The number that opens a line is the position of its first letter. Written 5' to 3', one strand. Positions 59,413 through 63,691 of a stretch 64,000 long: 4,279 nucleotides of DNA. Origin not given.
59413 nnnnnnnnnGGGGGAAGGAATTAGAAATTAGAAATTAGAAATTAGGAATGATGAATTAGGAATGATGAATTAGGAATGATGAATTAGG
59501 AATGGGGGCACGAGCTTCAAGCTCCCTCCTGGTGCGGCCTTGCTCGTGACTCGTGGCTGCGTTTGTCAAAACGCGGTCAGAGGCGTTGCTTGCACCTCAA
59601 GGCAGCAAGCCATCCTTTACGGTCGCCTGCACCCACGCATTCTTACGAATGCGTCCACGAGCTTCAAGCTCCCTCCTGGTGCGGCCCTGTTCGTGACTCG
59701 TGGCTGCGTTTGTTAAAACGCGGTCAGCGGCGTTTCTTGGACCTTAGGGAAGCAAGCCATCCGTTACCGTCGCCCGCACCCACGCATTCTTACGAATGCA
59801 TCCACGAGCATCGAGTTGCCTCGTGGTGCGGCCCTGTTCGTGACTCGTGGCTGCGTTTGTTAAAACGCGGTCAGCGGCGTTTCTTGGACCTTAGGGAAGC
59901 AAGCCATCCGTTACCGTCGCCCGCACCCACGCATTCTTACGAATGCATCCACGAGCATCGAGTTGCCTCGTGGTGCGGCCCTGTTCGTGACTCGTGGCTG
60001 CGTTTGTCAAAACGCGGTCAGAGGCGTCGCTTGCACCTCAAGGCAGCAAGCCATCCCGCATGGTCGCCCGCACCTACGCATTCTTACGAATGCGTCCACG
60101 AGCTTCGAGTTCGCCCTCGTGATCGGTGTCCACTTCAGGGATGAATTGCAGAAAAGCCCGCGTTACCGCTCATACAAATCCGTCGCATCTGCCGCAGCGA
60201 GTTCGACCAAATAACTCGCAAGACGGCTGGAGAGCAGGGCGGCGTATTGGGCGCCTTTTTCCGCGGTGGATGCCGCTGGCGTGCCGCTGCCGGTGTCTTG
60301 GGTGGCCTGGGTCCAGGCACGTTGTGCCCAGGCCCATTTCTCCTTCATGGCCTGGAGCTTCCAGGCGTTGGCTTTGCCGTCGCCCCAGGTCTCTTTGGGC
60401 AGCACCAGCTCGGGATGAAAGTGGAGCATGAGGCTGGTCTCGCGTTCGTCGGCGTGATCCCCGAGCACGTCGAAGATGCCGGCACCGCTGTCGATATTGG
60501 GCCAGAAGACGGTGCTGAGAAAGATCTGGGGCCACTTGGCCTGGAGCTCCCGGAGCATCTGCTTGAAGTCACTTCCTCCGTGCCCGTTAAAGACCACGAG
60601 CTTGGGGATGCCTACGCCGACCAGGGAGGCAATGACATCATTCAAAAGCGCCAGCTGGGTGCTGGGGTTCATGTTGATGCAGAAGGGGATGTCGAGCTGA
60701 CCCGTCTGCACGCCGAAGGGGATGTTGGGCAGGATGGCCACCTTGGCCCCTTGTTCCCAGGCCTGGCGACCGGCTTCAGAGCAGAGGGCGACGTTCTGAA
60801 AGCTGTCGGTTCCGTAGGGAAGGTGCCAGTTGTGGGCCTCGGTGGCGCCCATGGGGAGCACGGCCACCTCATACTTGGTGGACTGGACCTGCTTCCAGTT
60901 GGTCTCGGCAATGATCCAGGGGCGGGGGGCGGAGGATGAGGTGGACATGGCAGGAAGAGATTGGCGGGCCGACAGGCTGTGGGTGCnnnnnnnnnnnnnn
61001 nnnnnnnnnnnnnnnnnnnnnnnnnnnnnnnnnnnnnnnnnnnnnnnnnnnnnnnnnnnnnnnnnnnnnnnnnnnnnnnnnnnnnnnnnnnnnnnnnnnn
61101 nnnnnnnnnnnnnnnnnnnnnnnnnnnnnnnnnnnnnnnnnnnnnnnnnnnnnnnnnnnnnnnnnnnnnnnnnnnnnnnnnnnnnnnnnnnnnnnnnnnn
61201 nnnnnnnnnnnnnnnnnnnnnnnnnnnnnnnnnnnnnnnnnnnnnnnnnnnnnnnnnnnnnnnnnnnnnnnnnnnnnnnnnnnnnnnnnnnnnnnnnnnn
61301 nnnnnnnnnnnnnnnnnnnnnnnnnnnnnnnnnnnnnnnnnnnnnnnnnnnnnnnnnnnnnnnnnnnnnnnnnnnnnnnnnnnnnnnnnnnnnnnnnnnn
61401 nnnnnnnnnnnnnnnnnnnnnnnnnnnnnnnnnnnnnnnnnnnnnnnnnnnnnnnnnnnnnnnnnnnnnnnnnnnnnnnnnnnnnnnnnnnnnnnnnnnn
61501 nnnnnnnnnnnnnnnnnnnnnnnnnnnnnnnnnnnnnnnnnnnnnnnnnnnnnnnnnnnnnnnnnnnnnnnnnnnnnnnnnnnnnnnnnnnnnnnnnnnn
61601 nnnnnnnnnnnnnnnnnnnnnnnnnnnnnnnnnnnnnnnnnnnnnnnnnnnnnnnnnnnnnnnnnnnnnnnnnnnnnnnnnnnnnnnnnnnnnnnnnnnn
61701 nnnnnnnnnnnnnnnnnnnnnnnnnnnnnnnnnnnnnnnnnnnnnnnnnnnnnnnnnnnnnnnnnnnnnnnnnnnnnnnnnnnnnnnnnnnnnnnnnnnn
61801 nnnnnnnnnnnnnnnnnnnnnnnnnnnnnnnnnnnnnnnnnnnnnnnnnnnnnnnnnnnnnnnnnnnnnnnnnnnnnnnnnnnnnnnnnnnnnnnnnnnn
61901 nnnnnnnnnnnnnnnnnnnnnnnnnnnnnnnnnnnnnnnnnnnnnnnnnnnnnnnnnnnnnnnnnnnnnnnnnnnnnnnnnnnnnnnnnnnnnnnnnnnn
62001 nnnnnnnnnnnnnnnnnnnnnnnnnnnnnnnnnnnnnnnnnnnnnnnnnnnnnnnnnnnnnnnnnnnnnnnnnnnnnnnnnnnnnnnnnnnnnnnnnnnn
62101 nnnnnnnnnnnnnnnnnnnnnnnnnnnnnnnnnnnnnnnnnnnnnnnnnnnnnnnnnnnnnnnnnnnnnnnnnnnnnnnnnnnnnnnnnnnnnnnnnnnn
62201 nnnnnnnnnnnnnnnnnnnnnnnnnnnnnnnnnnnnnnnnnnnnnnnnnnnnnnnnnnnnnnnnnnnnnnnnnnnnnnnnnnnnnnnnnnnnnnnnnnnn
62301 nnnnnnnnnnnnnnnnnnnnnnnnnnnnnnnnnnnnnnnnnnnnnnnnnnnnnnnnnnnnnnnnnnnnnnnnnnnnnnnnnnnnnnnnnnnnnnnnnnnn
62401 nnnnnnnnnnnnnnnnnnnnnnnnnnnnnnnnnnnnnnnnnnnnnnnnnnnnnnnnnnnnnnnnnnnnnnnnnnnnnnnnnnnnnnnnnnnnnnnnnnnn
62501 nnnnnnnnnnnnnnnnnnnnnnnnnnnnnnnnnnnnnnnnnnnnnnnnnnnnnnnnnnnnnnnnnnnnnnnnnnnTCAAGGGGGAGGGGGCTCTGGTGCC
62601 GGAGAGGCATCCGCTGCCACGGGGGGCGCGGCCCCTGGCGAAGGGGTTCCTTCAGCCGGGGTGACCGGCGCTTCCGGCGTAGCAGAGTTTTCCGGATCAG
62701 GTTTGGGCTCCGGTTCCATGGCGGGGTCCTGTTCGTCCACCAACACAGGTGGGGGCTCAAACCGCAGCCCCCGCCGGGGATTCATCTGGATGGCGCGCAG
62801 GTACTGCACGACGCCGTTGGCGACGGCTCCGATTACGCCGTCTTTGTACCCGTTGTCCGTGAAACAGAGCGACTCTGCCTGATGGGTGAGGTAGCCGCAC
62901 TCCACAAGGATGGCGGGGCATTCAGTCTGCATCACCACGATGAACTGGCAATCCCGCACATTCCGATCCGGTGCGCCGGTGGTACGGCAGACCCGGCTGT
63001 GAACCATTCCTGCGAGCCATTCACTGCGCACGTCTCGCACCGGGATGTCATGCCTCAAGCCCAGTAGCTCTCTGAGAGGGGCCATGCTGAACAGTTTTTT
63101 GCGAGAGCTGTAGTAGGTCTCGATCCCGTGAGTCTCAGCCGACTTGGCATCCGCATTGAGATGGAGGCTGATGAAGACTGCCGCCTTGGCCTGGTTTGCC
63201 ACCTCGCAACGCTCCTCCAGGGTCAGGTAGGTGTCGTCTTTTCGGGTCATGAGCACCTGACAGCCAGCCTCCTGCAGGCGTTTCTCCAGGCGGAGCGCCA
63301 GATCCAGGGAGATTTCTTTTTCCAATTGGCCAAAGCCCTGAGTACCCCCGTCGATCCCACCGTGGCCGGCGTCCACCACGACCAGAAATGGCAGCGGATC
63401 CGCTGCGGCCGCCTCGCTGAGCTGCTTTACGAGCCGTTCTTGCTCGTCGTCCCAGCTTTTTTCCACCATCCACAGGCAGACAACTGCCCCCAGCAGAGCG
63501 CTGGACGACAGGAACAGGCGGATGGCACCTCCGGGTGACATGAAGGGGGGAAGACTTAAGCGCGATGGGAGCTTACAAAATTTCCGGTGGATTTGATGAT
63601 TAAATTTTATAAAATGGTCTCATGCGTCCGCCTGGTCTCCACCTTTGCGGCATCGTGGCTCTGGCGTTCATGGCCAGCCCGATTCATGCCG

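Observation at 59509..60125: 147-bp hairpin-rich unit repeated 4.2 times (A-B-B-A) between convergent genes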

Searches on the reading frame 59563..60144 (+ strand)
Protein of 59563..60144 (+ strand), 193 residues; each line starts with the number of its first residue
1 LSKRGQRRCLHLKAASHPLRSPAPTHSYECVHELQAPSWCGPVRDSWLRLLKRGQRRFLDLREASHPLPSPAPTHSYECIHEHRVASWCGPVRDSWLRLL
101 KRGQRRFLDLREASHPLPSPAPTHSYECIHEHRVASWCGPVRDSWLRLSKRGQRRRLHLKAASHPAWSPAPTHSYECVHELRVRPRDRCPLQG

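Call 30: search_protein_families(library=pfam, proteins=[window:59563-60144:+], max_evalue=0.01)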
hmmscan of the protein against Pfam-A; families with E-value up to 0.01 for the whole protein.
window:59563-60144:+ (193 aa): 0 families

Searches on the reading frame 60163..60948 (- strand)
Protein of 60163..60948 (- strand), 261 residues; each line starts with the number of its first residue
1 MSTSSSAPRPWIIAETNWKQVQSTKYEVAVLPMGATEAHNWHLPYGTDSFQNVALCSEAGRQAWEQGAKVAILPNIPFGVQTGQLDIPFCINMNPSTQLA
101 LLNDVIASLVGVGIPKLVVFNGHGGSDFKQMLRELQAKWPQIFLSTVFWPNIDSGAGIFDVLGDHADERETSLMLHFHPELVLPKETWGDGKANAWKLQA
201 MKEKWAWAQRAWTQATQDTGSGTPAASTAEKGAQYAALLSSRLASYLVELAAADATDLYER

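Call 13: find_encoding_contigs(protein=window:60163-60948:-, flank=5000, max_places=10)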
Protein window:60163-60948:- (261 aa): 2 contigs read that carry it; 2 places shown.
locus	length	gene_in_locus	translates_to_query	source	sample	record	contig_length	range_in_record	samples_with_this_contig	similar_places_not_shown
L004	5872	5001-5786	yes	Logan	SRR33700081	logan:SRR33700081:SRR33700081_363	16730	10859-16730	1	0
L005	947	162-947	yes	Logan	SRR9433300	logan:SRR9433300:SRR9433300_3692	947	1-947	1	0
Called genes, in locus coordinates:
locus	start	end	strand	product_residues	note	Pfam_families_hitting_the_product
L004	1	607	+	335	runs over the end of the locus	PF06439:3keto-disac_hyd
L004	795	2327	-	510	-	PF01476:LysM, PF23446:LysM1_NFP_LYK (faint), PF23457:LysM2_NFP (faint), PF23473:LysM3_LYK4_5 (faint), PF01476:LysM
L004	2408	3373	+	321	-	PF01520:Amidase_3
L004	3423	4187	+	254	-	PF00528:BPD_transp_1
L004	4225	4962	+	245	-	PF00005:ABC_tran, PF02463:SMC_N (faint), PF13555:AAA_29 (weak), PF13304:AAA_21 (weak)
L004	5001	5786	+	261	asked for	PF02633:Creatininase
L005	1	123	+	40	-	?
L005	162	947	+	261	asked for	PF02633:Creatininase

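Call 30: search_protein_families(library=pfam, proteins=[window:60163-60948:-], max_evalue=0.01)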
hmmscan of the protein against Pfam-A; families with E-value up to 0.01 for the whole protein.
window:60163-60948:- (261 aa): 1 family
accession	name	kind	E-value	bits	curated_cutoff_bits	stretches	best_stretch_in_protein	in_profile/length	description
PF02633.19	Creatininase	-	6.1e-48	163.8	31.3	1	14-245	1-236/238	Creatinine amidohydrolase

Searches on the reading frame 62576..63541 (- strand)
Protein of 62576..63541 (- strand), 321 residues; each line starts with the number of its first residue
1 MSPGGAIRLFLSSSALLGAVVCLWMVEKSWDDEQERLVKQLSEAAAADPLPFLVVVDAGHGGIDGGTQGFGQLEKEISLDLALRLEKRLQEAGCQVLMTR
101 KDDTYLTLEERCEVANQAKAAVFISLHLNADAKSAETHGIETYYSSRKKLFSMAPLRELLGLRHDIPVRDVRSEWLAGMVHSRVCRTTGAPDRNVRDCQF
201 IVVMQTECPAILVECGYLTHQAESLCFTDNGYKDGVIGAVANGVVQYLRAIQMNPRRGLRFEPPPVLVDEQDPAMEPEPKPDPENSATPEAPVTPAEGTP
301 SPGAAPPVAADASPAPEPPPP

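Call 79: find_encoding_contigs(protein=window:62576-63541:-, flank=10000, max_places=3)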
Protein window:62576-63541:- (321 aa): 4 contigs read that carry it; 3 places shown.
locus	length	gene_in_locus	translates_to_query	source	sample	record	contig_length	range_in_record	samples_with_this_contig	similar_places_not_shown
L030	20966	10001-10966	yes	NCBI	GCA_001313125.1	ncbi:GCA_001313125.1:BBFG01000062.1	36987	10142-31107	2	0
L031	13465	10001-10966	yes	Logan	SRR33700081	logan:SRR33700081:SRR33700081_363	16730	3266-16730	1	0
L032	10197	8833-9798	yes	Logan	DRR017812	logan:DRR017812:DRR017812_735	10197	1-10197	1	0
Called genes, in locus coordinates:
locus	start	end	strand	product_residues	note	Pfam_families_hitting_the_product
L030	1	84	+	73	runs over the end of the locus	-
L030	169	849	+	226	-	PF10531:SLBB (weak)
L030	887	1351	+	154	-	PF07681:DoxX, PF04173:DoxD (weak)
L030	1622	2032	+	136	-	PF02075:RuvC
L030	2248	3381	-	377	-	-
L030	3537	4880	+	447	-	PF04174:CP_ATPgrasp_1, PF14403:CP_ATPgrasp_2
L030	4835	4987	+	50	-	-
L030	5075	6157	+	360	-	PF04168:Alpha-E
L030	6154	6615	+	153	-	PF08379:Bact_transglu_N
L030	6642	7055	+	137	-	PF01841:Transglut_core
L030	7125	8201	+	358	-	PF06439:3keto-disac_hyd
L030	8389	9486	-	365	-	PF01476:LysM (weak), PF23473:LysM3_LYK4_5 (faint)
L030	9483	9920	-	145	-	PF01476:LysM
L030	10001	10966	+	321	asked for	PF01520:Amidase_3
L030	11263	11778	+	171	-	PF00528:BPD_transp_1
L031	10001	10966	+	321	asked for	PF01520:Amidase_3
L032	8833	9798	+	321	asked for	PF01520:Amidase_3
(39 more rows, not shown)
